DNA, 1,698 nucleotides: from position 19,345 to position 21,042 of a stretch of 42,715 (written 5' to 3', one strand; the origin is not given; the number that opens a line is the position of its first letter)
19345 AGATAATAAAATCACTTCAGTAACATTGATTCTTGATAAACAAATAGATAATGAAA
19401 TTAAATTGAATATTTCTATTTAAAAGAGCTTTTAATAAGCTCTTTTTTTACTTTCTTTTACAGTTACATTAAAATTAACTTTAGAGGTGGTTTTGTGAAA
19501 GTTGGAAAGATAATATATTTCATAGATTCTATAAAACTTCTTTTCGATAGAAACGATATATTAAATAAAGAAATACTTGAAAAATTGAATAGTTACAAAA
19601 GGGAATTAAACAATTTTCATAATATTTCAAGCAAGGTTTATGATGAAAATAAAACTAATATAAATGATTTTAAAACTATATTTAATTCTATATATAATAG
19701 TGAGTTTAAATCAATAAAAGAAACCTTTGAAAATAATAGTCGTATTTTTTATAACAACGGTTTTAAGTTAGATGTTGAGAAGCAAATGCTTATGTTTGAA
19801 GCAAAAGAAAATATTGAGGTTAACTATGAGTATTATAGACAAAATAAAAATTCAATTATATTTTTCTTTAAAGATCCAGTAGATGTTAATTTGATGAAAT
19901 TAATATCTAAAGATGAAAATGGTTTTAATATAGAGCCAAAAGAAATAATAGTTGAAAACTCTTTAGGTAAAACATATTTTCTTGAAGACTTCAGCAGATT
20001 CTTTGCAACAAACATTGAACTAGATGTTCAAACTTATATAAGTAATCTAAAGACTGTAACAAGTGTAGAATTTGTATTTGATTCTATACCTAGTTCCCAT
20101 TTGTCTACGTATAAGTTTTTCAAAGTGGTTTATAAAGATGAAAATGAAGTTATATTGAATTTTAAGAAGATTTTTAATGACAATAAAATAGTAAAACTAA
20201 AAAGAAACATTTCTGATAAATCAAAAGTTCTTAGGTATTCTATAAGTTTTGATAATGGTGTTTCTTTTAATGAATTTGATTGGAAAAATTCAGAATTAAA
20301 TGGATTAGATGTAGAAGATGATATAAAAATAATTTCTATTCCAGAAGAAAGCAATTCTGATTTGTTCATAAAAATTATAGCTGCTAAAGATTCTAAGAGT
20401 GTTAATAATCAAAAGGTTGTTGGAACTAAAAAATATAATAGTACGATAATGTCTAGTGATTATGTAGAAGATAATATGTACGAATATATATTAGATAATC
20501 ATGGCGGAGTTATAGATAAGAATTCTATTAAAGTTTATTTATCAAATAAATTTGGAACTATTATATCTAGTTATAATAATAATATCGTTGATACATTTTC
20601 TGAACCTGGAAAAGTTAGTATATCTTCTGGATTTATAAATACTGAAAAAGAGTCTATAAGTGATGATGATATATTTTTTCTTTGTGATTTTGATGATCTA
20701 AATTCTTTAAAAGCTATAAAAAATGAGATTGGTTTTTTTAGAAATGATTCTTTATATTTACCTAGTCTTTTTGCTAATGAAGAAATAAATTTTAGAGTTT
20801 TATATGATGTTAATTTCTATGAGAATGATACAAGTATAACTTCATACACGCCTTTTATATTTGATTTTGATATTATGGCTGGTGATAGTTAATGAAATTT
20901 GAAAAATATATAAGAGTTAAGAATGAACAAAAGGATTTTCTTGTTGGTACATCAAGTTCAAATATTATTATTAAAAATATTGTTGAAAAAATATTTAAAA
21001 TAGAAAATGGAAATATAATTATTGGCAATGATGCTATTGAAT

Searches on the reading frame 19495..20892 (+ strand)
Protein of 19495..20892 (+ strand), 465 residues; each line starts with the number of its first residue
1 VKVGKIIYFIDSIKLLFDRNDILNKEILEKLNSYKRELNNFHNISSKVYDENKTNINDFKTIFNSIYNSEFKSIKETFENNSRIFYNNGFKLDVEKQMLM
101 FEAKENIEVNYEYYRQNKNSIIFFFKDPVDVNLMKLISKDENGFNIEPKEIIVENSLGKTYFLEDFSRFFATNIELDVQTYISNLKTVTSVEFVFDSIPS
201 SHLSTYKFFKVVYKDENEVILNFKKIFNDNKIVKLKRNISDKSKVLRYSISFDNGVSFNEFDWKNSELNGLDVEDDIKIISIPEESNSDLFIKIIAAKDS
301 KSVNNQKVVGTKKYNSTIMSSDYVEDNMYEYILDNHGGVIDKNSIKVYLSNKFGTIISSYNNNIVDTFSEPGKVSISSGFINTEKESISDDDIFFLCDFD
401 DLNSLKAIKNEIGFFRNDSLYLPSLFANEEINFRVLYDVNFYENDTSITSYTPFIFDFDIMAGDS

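Call 7: search_protein_families(library=phrogs, proteins=[window:19495-20892:+], max_evalue=0.001)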
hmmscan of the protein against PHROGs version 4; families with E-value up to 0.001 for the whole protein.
window:19495-20892:+ (465 aa): 0 families

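Call 79: search_solved_structures(query=window:19495-20892:+, max_evalue=1)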
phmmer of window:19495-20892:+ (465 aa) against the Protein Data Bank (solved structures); distinct sequences matched with E-value up to 1: 1.
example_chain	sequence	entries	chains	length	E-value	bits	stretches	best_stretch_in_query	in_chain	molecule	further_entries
7mvu_B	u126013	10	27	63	0.84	11.8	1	175-202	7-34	Nucleoporin NIC96 | Nic96 R2 | NUP93 R2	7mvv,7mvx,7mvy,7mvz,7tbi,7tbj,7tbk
